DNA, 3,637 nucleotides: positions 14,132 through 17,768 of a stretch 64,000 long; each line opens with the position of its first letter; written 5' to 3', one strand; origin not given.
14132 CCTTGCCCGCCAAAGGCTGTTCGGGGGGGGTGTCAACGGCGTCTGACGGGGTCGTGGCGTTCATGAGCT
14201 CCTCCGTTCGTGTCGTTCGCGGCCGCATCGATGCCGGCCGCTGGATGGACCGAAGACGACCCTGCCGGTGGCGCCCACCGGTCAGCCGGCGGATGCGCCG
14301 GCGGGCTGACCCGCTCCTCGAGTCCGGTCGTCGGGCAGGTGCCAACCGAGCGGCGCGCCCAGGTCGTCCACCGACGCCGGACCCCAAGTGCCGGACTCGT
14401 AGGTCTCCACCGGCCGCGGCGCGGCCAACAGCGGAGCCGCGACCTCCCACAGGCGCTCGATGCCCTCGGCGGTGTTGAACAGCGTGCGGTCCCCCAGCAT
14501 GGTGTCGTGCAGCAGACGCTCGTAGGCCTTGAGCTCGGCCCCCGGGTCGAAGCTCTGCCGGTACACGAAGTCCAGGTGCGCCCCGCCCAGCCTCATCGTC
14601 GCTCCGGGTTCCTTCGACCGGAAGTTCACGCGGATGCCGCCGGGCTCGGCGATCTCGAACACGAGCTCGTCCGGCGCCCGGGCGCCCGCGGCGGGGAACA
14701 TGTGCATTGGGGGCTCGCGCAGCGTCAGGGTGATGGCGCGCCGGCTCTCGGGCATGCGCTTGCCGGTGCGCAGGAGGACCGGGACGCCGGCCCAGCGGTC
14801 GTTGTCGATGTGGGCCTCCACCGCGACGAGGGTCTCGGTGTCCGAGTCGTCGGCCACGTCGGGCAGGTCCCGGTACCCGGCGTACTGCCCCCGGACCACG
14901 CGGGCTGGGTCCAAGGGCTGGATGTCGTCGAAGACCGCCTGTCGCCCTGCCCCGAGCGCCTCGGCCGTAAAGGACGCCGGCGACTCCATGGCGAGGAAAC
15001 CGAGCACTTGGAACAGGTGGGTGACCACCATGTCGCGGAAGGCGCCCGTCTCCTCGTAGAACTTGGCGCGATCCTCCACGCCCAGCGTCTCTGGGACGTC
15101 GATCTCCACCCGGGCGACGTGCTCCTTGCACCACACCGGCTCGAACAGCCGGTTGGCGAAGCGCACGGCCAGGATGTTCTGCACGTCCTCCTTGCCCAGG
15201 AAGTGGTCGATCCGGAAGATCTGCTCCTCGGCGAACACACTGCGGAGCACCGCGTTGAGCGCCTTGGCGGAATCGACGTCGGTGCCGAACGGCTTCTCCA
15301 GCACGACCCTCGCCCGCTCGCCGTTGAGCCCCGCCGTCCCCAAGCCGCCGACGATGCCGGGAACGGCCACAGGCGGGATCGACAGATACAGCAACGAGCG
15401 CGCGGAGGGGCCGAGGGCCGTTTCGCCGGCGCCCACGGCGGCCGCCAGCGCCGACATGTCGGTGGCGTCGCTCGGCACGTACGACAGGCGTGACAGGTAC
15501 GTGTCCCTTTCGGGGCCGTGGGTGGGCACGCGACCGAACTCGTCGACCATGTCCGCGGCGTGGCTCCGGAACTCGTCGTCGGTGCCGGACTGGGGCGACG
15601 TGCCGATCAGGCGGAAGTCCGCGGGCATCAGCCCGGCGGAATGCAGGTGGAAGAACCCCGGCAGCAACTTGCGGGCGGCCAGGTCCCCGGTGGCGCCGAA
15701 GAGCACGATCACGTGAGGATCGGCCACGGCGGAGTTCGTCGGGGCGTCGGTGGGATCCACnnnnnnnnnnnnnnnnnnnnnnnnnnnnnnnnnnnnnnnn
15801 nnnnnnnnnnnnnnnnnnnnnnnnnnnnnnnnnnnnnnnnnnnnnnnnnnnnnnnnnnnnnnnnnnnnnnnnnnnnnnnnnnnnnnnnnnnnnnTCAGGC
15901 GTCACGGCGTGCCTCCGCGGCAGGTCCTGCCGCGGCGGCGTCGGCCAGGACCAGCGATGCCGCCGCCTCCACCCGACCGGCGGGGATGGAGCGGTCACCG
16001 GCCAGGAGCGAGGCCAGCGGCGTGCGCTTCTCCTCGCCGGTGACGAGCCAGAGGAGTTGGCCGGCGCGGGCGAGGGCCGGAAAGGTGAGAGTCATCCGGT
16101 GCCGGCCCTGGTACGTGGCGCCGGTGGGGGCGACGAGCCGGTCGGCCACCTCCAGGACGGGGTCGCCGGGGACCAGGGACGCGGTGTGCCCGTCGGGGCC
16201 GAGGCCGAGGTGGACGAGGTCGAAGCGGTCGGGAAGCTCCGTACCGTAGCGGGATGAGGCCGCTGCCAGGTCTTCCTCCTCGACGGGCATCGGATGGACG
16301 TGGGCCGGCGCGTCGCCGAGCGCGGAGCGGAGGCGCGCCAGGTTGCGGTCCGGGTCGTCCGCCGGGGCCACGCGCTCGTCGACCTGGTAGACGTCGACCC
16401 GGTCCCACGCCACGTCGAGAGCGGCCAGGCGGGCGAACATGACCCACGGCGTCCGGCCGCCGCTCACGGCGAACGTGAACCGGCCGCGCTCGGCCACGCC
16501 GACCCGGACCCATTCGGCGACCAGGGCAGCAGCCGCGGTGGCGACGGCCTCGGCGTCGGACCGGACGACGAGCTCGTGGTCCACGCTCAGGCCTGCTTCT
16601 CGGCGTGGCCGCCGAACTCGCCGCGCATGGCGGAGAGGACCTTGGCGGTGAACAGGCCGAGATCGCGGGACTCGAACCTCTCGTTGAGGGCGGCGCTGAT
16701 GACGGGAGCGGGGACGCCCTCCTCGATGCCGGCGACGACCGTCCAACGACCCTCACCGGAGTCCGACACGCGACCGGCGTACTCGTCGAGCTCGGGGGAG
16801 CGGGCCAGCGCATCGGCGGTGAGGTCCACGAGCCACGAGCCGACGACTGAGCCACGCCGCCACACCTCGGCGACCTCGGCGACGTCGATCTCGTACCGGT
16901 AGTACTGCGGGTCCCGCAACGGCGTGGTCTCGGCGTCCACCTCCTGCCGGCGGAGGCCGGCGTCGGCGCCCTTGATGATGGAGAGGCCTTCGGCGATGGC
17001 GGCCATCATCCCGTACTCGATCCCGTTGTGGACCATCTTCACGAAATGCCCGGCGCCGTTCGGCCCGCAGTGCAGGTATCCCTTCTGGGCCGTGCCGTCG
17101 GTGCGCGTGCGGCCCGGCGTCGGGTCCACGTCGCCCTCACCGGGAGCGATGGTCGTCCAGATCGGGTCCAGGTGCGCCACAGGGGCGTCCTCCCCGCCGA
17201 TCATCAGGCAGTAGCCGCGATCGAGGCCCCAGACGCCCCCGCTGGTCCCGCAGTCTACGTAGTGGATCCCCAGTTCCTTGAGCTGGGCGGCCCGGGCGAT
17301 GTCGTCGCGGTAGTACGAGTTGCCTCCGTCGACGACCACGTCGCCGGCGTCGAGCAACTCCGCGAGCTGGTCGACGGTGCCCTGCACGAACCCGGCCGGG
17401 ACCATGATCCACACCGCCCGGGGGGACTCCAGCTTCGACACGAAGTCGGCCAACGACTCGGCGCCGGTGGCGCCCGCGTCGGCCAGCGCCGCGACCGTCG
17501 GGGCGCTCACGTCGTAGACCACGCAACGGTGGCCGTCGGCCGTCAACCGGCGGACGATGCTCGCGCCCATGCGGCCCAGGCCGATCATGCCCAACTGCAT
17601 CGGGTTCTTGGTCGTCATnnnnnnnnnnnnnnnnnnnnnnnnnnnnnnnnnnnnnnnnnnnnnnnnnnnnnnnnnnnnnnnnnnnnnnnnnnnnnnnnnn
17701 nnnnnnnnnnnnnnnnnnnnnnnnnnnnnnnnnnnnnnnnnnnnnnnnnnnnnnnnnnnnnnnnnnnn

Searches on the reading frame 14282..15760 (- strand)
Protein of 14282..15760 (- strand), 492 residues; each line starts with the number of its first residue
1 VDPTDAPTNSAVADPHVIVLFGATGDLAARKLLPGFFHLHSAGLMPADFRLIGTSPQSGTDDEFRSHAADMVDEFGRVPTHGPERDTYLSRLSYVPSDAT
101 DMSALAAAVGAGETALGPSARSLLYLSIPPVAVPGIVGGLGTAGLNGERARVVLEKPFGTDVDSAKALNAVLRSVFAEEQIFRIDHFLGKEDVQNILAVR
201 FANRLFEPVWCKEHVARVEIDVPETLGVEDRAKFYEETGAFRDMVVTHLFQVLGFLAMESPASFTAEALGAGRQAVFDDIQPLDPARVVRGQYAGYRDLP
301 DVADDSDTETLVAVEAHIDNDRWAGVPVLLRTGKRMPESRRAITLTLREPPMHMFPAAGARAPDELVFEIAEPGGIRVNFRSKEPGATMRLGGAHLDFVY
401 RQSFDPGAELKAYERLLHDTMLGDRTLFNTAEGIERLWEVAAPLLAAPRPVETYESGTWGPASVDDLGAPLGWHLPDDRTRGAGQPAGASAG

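Call 7: search_protein_families(library=pfam, proteins=[window:14282-15760:-], max_evalue=0.001)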
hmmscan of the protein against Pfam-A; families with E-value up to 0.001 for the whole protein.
window:14282-15760:- (492 aa): 2 families
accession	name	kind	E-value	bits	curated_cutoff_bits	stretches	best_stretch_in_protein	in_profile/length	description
PF02781.21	G6PD_C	-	5.7e-82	275.5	27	1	197-468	1-288/296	Glucose-6-phosphate dehydrogenase, C-terminal domain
PF00479.28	G6PD_N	-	1.2e-45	156.8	22.1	1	19-195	1-183/183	Glucose-6-phosphate dehydrogenase, NAD binding domain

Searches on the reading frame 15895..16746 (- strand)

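Call 7: search_protein_families(library=pfam, proteins=[window:15895-16746:-], max_evalue=0.001)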
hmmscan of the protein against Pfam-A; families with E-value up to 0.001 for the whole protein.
window:15895-16746:- (283 aa): 1 family
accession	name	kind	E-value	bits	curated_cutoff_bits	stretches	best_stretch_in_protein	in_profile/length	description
PF01182.26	Glucosamine_iso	-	2.8e-51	175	27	1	64-261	2-218/225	Glucosamine-6-phosphate isomerases/6-phosphogluconolactonase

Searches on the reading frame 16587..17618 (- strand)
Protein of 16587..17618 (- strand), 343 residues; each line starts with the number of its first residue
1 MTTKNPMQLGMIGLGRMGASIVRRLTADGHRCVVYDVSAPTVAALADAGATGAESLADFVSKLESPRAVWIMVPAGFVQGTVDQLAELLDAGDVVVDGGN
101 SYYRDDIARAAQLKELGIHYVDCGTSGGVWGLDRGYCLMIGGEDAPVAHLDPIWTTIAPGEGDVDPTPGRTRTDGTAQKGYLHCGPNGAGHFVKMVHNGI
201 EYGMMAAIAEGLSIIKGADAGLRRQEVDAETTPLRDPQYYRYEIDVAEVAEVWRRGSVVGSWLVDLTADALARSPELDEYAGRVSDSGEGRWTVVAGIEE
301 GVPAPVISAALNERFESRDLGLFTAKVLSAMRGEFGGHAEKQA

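Call 7: search_protein_families(library=pfam, proteins=[window:16587-17618:-], max_evalue=0.001)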
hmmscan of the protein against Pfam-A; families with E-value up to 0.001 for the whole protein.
window:16587-17618:- (343 aa): 4 families
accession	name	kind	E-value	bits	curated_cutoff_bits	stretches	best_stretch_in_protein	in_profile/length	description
PF03446.21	NAD_binding_2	-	3e-34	118.8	21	1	9-158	2-153/161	NAD binding domain of 6-phosphogluconate dehydrogenase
PF00393.24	6PGD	-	9e-20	71.7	27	2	190-218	1-29/290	6-phosphogluconate dehydrogenase, C-terminal domain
PF03807.23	F420_oxidored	-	2.1e-05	25.5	21.6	1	9-98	2-91/94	NADP oxidoreductase coenzyme F420-dependent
PF03435.24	Sacchrp_dh_NADP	-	0.00036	21.3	25.1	0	11-125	3-98/129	Saccharopine dehydrogenase NADP binding domain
